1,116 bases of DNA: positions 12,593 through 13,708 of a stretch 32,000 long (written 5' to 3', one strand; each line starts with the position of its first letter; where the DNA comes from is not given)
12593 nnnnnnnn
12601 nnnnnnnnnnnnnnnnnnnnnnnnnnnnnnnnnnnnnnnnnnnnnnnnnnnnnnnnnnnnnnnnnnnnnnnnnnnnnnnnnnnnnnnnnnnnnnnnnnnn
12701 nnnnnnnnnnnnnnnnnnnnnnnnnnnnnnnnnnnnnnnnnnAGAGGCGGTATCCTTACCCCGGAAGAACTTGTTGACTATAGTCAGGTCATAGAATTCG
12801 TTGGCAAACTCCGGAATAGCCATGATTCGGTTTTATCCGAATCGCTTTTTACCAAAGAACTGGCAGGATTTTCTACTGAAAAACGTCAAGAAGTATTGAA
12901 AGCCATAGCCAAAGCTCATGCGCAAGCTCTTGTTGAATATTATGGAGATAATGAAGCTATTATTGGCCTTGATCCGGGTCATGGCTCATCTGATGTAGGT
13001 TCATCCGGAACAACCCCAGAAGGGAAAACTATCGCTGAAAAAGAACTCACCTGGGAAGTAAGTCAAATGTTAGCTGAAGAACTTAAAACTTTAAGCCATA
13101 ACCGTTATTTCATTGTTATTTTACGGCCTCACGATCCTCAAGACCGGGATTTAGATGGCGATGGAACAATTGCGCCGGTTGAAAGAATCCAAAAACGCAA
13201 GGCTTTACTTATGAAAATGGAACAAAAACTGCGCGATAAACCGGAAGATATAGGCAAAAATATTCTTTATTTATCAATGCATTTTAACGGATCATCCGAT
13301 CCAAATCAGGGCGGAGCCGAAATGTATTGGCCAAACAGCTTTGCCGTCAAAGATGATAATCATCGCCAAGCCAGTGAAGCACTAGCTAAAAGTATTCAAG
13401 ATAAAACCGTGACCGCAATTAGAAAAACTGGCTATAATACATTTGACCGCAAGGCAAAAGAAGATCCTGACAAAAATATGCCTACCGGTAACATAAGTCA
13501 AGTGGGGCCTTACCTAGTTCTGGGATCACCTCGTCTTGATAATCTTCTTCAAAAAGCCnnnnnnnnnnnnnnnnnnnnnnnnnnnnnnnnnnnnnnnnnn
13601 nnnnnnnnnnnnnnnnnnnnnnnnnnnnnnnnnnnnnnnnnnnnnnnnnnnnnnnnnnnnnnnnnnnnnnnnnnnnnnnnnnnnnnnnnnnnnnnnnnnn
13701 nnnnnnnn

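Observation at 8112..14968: Apparent operon linking the FtsZ-tail-mimic giant to a PG amidase and an LCP transferase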

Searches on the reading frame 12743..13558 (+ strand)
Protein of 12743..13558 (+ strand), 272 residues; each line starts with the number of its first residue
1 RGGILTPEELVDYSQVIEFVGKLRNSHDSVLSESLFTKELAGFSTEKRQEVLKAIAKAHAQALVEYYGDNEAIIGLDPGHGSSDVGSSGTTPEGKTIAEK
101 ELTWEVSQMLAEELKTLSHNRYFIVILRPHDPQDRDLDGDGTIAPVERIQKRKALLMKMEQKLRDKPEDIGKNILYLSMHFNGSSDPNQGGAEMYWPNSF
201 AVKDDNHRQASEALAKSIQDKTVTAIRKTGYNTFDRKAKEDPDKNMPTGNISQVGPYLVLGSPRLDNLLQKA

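Call 75: search_solved_structures(query=A3, max_evalue=0.01, show_alignments=3)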
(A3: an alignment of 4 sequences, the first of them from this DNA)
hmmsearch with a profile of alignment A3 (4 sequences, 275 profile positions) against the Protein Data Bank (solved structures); distinct sequences matched with E-value up to 0.01: 5.
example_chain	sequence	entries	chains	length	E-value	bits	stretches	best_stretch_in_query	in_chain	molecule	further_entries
4rn7_A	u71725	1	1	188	1e-05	28.3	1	73-126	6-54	N-acetylmuramoyl-L-alanine amidase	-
7rag_B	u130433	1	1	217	0.0012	21.4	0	62-219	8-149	Germination-specific N-acetylmuramoyl-L-alanine amidase, Autolysin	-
7tj4_B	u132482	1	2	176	0.0023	20.5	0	72-113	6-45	LytH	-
8c2o_A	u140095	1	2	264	0.0032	20.1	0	57-91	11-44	N-acetylmuramoyl-L-alanine amidase AmiA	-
1jwq_A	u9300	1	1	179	0.0051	19.4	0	159-209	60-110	N-ACETYLMURAMOYL-L-ALANINE AMIDASE CwlV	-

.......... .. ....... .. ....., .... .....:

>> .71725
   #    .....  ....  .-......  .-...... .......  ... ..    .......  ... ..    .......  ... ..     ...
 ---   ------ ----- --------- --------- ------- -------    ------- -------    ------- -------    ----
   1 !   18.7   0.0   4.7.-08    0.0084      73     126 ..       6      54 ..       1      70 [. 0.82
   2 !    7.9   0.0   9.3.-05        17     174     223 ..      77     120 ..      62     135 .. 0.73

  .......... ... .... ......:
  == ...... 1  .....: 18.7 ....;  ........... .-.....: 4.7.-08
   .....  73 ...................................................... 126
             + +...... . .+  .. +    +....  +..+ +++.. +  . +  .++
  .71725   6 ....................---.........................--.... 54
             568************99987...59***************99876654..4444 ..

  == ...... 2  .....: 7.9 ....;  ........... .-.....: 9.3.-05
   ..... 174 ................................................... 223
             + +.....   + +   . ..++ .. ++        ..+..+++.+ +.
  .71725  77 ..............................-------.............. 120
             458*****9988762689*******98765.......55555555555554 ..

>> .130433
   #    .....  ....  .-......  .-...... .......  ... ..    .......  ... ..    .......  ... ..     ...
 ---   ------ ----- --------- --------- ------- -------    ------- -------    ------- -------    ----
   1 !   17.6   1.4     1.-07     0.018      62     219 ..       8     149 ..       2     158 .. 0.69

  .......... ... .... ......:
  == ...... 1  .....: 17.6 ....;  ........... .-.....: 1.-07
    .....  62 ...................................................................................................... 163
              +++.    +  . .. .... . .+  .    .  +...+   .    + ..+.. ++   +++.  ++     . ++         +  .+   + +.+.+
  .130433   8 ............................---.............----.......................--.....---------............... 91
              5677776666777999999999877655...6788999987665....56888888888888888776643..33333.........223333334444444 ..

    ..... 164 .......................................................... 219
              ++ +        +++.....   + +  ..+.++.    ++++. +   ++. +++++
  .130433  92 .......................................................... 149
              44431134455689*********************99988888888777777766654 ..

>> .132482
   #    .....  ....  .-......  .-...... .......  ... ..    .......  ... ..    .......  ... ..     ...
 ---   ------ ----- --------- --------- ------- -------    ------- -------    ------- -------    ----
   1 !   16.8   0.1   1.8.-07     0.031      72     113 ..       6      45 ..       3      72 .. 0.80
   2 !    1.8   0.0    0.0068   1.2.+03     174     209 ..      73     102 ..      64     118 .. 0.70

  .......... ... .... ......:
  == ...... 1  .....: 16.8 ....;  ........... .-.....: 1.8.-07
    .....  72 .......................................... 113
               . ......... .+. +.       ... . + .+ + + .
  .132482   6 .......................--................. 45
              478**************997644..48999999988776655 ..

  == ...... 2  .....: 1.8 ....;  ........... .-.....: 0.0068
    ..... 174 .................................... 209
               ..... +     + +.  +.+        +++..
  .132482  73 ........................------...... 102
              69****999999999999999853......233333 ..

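Call 96: predict_structure(alignment_id=A5)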
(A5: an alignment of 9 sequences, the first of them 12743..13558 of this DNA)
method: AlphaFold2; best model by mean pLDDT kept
length: 272 residues; sequences in the alignment: 9
mean_pLDDT: 85.3   pTM: 0.88
mean pLDDT of the five models: 85.3, 84.6, 82.7, 82.3, 81.2
residues with pLDDT >= 90: 138; 70-90: 96; 50-70: 36; < 50: 2
segments of 3 or more residues with pLDDT < 50: none
pLDDT, mean of each block of 10 residues (from residue 1): 86 79 85 90 94 98 96 91 69 90 95 96 92 75 77 91 85 92 72 90 89 98 97 93 67 57 64 64
secondary structure, 60 per line:
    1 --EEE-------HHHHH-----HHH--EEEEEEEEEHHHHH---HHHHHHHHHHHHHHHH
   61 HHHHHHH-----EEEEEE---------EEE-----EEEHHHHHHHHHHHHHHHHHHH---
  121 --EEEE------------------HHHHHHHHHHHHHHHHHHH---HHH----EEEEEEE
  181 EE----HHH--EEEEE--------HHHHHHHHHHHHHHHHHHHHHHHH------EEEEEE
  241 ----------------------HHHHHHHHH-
elements in order: E3-5 H13-17 E28-36 H37-41 H45-67 E73-78 E88-90 E96-98 H99-117 E123-126 H145-163 E174-182 E192-196 H205-228 E235-240 H263-271

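Call 98: fold_search(model_id=the predicted structure, library=pdb)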
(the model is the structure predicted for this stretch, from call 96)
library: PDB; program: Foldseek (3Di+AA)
matches with E <= 10: 586; with E <= 0.001: 0
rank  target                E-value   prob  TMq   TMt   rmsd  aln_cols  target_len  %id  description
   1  1vcm                  7.8e-02  0.06  0.15  0.10  19.5       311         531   13  Crystal Structure of T.th. HB8 CTP synthetase (released 2004-08-31)
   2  8s7m_A                1.9e-01  0.23  0.25  0.29   8.0       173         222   10  RosC(R33A) - riboflavin complex (released 2025-03-19)
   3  8i9o_A                1.9e-01  0.06  0.15  0.10  15.8       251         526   13  ecCTPS filament bound with CTP, NADH, DON (released 2024-02-14)
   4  9mf3_F                2.6e-01  0.16  0.15  0.29   7.6        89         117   10  Crystal Structure of macrophage migration inhibitory factor from Plasmodium knowlesi (released 2024-12-18)
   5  5tkv_B                2.7e-01  0.05  0.16  0.10  15.9       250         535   12  X-RAY CRYSTAL STRUCTURE OF THE "CLOSED" CONFORMATION OF CTP-INHIBITED E. COLI CYTIDINE TRIPHOSPHATE (CTP) SYNTHETASE (released 2017-04-26)
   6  2wkf_B                2.9e-01  0.23  0.16  0.34   5.0        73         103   14  Crystal Structure of Macrophage Migration Inhibitory Factor from Plasmodium falciparum (released 2009-10-27)
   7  6lr3_I                2.9e-01  0.16  0.15  0.29   8.1        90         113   11  Structural and functional insights into macrophage migration inhibitory factor from Oncomelania hupensis, the intermed (released 2020-07-22)
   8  9mf3_A                2.9e-01  0.15  0.15  0.28   7.7        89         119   10  Crystal Structure of macrophage migration inhibitory factor from Plasmodium knowlesi (released 2024-12-18)
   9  9mf3_D                3.2e-01  0.15  0.15  0.28   7.7        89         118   10  Crystal Structure of macrophage migration inhibitory factor from Plasmodium knowlesi (released 2024-12-18)
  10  7ml3_7                3.2e-01  0.07  0.21  0.12  18.9       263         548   12  General transcription factor TFIIH (weak binding) (released 2022-02-02)
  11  6lr3_D                3.4e-01  0.15  0.15  0.29   8.1        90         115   11  Structural and functional insights into macrophage migration inhibitory factor from Oncomelania hupensis, the intermed (released 2020-07-22)
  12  9kao_A                3.4e-01  0.04  0.15  0.09  16.6       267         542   12  CTP synthetase of pseudomonas aeruginosa PAO1 (released 2025-11-12)
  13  6lr3_A                3.6e-01  0.14  0.15  0.29   8.1        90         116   11  Structural and functional insights into macrophage migration inhibitory factor from Oncomelania hupensis, the intermed (released 2020-07-22)
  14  6lr3_B                3.6e-01  0.14  0.15  0.28   8.1        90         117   11  Structural and functional insights into macrophage migration inhibitory factor from Oncomelania hupensis, the intermed (released 2020-07-22)
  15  6lr3_C                3.9e-01  0.14  0.15  0.28   8.1        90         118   11  Structural and functional insights into macrophage migration inhibitory factor from Oncomelania hupensis, the intermed (released 2020-07-22)
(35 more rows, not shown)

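Call 115: fold_search(model_id=the predicted structure, library=viral)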
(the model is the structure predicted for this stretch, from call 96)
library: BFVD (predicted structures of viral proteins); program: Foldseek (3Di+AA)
matches with E <= 10: 243; with E <= 0.001: 0
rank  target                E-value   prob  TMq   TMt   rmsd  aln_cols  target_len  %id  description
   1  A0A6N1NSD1            9.6e-03  0.72  0.27  0.28  10.8       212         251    9  Putative ORFan [Tupanvirus deep ocean]
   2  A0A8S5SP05            2.5e-02  0.90  0.25  0.57   4.6       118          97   16  Cell wall hydrolase autolysin [Siphoviridae sp. ctqSm5]
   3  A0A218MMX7            8.2e-02  0.05  0.12  0.05  15.3       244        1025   14  Uncharacterized protein [uncultured virus]
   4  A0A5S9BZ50            1.0e-01  0.18  0.25  0.28  10.0       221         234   11  Histidine phosphatase [Tenacibaculum phage PTm1]
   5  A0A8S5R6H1            1.1e-01  0.13  0.23  0.16  15.3       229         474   12  DNA polymerase II small subunit [Ackermannviridae sp. ctaCq7]
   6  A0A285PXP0            1.4e-01  0.28  0.23  0.31  10.6       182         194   11  Phosphoglycerate mutase [Cedratvirus lausannensis]
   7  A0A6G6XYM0            1.7e-01  0.08  0.16  0.13  12.1       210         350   14  N6-succino-2-amino-2'-deoxyadenylate synthase [Ochrobactrum phage vB_OspP_OH]
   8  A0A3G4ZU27            1.9e-01  0.18  0.23  0.27   9.9       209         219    9  Uncharacterized protein [Edafosvirus sp.]
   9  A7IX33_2              1.9e-01  0.03  0.14  0.07  20.0       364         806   10  Uncharacterized protein B508R [Paramecium bursaria Chlorella virus NY2A]
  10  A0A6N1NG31            2.2e-01  0.18  0.31  0.31   9.5       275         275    8  Uncharacterized protein [Tupanvirus deep ocean]
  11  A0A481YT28            2.2e-01  0.08  0.23  0.10  18.7       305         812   10  Helicase [Marseillevirus LCMAC102]
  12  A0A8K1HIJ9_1          3.8e-01  0.07  0.18  0.07  11.0       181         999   14  Putative nonstructural polyprotein [Sichuan mosquito picorna-like virus]
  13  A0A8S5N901            3.8e-01  0.03  0.16  0.08  17.1       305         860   13  DsDNA helicase [Myoviridae sp. ctHaT25]
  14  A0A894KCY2            4.6e-01  0.02  0.11  0.07  19.1       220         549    9  Structural protein [Elemess virus]
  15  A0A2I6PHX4            4.8e-01  0.02  0.10  0.05  20.5       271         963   10  RNA polymerase-binding transcription factor [Pseudomonas phage PMBT3]
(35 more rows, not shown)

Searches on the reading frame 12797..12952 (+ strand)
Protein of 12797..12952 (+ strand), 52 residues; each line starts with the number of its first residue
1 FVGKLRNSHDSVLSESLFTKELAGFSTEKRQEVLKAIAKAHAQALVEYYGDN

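Call 100: search_protein_families(library=pfam, proteins=[window:12797-12952:+], max_evalue=10)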
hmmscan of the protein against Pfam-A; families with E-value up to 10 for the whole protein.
seq(52 aa): 2 families
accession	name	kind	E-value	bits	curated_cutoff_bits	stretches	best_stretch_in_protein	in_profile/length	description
PF00333.26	Ribosomal_S5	-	0.036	14.5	27.1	1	21-44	34-57/65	Ribosomal protein S5, N-terminal domain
PF07498.18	Rho_N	-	0.085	13.3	24.9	1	22-43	19-40/43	Rho termination factor, N-terminal domain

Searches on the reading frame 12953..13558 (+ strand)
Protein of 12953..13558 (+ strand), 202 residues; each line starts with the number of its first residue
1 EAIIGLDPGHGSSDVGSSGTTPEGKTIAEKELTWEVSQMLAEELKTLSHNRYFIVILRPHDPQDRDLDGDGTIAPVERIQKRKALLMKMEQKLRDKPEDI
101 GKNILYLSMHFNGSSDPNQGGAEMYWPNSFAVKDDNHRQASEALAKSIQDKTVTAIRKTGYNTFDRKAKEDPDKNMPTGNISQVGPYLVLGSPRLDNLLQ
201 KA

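Call 100: search_protein_families(library=pfam, proteins=[window:12953-13558:+], max_evalue=10)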
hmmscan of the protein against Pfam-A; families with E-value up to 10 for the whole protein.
seq(202 aa): 1 family
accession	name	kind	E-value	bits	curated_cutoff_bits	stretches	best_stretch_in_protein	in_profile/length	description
PF01520.23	Amidase_3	-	2.1e-14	54.4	27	1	4-165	1-120/174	N-acetylmuramoyl-L-alanine amidase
